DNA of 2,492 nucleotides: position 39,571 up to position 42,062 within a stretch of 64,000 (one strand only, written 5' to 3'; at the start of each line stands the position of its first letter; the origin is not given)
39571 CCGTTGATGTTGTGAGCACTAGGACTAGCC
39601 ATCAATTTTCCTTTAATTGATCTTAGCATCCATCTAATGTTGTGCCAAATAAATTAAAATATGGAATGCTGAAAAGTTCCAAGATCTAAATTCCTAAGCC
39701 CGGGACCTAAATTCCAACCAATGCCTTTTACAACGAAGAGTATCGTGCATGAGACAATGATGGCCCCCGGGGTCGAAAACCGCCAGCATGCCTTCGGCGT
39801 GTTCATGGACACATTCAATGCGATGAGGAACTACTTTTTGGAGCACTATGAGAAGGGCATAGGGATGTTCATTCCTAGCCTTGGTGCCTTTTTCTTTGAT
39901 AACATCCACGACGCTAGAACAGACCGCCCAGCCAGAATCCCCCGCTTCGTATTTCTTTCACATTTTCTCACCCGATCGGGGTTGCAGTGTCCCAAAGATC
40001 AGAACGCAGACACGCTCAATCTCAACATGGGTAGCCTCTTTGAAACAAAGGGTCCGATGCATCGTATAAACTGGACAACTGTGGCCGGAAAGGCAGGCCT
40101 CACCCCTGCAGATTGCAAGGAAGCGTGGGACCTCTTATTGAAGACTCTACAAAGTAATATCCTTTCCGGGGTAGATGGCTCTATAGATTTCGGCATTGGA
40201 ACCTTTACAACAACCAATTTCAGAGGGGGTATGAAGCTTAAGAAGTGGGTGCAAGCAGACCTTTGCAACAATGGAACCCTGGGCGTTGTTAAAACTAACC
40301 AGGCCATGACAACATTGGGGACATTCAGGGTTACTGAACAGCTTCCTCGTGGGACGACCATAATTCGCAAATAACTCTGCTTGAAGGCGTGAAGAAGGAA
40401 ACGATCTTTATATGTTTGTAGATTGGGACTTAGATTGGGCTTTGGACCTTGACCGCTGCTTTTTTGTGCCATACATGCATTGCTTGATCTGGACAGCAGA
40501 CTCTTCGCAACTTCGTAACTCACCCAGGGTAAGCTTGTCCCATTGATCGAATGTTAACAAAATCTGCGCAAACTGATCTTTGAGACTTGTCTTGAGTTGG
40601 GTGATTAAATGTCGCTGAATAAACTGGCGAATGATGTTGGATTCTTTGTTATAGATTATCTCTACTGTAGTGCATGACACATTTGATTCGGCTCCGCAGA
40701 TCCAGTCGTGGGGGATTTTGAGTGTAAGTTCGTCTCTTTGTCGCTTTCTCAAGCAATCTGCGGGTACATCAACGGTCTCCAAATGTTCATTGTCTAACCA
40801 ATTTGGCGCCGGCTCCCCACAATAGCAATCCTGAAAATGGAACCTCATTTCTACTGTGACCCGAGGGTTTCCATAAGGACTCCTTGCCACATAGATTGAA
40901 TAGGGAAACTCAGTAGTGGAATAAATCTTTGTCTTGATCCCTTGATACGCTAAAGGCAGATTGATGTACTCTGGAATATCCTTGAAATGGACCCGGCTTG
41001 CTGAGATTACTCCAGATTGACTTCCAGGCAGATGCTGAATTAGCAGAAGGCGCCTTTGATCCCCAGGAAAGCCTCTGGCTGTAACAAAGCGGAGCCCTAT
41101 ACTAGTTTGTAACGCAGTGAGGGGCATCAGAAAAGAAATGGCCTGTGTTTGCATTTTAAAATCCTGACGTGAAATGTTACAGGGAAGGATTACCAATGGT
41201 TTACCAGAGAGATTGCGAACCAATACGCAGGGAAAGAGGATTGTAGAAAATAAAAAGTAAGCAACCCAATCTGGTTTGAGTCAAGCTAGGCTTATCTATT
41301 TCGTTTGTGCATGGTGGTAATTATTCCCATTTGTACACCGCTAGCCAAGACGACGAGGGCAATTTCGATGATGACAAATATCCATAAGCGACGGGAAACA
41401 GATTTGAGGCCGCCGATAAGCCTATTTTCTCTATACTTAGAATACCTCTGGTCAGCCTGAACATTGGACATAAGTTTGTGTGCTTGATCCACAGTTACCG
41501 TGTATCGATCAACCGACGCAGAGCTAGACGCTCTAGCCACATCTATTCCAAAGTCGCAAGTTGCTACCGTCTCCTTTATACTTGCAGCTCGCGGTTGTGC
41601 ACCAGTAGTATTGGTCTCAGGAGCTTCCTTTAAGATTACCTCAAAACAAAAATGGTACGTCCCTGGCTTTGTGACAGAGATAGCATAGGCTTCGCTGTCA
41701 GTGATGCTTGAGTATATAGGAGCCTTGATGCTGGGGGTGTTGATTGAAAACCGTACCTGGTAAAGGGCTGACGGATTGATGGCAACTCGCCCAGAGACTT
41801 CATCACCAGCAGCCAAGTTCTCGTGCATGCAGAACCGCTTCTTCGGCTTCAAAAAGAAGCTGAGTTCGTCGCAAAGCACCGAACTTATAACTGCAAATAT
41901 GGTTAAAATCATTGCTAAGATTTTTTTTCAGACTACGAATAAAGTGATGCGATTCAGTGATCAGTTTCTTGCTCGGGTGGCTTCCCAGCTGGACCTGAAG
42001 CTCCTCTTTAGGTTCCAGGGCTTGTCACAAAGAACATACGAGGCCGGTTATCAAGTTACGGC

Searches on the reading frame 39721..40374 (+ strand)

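Call 46: search_protein_families(library=pfam, proteins=[window:39721-40374:+], max_evalue=0.01)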
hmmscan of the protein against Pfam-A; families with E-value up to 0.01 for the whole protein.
window:39721-40374:+ (217 aa): 1 family
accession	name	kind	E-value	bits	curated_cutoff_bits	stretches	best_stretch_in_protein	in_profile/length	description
PF14908.11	HU-CCDC81_euk_1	-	0.0032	17.9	26.1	0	31-88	27-87/89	CCDC81 eukaryotic HU domain 1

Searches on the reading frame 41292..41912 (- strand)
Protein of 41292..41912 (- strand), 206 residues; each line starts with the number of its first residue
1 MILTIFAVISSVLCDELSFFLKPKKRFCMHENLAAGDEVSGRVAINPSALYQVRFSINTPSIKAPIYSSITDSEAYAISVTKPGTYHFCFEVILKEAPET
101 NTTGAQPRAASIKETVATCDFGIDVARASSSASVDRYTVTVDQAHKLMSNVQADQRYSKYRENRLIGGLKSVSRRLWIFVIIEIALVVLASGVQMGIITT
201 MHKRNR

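Call 46: search_protein_families(library=pfam, proteins=[window:41292-41912:-], max_evalue=0.01)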
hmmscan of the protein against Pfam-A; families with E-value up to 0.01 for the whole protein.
window:41292-41912:- (206 aa): 1 family
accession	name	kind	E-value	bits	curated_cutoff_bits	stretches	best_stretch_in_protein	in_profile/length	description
PF01105.29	EMP24_GP25L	-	1.3e-25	91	25.9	1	17-201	2-180/182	emp24/gp25L/p24 family/GOLD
